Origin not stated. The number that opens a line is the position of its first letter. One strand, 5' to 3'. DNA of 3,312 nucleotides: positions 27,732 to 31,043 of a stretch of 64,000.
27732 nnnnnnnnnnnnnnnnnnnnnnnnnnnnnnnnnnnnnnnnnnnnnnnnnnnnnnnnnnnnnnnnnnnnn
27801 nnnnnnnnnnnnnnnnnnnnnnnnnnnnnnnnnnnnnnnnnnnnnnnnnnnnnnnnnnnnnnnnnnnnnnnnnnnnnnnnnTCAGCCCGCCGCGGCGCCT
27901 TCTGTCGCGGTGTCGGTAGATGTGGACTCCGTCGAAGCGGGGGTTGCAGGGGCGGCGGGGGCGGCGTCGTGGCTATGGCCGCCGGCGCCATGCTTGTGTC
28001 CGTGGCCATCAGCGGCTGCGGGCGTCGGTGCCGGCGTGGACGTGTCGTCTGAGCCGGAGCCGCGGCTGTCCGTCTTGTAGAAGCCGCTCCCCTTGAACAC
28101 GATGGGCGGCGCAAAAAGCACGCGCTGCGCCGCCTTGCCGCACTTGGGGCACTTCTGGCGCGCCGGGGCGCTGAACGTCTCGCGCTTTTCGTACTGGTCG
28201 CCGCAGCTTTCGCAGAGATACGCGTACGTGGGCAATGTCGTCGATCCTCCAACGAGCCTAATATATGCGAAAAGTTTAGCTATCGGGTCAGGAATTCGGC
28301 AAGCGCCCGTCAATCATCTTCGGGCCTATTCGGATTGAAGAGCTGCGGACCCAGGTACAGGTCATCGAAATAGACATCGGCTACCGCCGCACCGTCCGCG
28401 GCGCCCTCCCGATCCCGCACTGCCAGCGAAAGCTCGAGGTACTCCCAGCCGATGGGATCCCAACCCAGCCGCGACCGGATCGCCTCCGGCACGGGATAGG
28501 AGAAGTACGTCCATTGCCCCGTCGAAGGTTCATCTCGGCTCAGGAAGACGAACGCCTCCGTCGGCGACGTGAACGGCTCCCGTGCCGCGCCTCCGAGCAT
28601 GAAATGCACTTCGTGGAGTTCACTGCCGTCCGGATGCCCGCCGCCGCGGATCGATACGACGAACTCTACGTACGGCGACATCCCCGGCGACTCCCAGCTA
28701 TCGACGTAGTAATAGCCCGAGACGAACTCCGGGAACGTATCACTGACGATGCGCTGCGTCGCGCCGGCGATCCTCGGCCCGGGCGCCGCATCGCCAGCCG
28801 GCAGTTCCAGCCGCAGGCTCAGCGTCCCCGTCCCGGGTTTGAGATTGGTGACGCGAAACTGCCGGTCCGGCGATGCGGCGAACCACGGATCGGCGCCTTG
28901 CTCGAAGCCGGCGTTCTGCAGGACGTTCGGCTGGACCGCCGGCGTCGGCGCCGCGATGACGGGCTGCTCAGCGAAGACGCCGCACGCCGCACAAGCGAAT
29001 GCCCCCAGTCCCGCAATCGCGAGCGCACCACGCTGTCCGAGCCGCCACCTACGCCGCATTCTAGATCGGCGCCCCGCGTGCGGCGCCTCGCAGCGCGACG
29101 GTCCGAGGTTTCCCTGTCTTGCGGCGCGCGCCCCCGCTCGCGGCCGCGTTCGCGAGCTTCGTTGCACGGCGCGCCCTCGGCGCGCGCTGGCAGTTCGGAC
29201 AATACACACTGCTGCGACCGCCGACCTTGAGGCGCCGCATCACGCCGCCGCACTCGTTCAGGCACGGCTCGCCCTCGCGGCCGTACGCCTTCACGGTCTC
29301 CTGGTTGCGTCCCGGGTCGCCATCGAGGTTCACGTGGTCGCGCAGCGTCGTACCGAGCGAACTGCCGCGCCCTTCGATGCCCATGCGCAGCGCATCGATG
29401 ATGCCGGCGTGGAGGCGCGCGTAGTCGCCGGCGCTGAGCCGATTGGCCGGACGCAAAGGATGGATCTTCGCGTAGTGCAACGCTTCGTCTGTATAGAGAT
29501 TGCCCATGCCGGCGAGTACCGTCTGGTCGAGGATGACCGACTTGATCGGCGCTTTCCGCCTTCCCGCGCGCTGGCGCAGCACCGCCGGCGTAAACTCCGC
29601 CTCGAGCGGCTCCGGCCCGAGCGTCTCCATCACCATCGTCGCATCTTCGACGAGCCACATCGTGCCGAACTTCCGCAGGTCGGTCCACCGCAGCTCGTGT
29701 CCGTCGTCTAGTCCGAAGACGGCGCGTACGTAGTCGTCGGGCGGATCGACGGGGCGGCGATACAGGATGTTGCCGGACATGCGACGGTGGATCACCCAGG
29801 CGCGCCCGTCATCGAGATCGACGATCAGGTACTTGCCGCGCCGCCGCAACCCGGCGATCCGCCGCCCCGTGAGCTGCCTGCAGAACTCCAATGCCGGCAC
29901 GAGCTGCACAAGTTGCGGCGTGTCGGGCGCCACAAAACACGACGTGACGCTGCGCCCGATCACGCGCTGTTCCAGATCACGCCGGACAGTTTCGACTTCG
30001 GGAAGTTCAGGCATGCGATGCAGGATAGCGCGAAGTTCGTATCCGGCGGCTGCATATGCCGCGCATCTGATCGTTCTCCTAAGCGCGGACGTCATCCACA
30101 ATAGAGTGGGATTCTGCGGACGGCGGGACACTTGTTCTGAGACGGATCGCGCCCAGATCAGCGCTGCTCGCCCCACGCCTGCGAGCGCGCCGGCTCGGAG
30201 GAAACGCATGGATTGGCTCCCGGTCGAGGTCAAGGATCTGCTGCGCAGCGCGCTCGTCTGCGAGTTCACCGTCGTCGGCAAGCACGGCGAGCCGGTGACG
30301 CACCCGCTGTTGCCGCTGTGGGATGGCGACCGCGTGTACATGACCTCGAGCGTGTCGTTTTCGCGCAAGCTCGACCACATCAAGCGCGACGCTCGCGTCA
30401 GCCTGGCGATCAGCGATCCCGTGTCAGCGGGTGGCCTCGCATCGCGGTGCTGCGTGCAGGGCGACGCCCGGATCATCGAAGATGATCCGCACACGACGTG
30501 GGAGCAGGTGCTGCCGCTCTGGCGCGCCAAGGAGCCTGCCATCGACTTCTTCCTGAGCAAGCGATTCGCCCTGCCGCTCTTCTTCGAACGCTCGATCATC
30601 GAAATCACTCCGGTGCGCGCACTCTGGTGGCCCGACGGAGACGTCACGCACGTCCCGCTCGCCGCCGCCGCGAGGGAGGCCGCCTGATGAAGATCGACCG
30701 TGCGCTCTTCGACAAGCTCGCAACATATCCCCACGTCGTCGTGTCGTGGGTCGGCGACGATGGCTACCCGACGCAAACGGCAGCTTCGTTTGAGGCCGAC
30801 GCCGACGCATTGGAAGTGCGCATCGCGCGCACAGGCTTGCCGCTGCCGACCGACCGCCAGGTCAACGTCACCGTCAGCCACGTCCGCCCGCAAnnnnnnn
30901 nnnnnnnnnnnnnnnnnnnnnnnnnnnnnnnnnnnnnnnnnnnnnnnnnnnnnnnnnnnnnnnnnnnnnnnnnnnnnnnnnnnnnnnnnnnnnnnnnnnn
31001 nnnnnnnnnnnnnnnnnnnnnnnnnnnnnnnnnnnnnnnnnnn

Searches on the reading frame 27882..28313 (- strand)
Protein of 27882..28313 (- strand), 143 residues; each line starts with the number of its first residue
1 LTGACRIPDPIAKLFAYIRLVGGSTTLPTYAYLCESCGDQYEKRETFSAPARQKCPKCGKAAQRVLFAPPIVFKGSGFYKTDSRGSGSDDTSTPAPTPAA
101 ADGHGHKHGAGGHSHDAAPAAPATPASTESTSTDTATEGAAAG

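Call 16: search_protein_families(library=pfam, proteins=[window:27882-28313:-], max_evalue=0.01)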
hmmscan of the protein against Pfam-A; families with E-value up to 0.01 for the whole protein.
window:27882-28313:- (143 aa): 1 family
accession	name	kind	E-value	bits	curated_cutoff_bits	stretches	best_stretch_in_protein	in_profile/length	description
PF09723.15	Zn_ribbon_8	-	2.4e-10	40.7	34.4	1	28-66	2-41/41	Zinc ribbon domain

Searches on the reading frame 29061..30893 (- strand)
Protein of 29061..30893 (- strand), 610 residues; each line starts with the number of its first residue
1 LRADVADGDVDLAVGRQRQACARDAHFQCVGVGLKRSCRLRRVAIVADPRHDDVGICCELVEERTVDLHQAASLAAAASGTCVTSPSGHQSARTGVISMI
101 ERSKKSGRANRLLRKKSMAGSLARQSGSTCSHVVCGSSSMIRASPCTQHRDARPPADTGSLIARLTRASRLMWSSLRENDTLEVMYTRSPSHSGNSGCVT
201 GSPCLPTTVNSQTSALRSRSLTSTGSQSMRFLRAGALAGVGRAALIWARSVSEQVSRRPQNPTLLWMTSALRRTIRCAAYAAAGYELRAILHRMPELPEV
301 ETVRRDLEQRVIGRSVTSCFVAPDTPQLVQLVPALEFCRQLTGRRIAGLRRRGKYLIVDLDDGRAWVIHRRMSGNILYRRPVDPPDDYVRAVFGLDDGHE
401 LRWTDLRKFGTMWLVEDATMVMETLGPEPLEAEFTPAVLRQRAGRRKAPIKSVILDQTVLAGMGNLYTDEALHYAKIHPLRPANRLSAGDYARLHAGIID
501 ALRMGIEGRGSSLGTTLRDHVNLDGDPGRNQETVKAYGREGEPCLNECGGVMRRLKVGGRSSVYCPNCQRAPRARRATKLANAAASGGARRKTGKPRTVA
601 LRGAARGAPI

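Call 6: search_protein_families(library=pfam, proteins=[window:29061-30893:-])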
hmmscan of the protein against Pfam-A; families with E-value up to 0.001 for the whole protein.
window:29061-30893:- (610 aa): 3 families
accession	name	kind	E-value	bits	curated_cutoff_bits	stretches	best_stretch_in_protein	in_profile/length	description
PF01149.29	Fapy_DNA_glyco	-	3.1e-32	112.1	25.5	1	294-412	1-117/117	Formamidopyrimidine-DNA glycosylase N-terminal domain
PF06831.19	H2TH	-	6.8e-24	84.1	34.7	1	425-512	1-88/93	Formamidopyrimidine-DNA glycosylase H2TH domain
PF06827.20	zf-FPG_IleRS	-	4.7e-06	26.8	21.3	1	541-570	1-29/30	Zinc finger found in FPG and IleRS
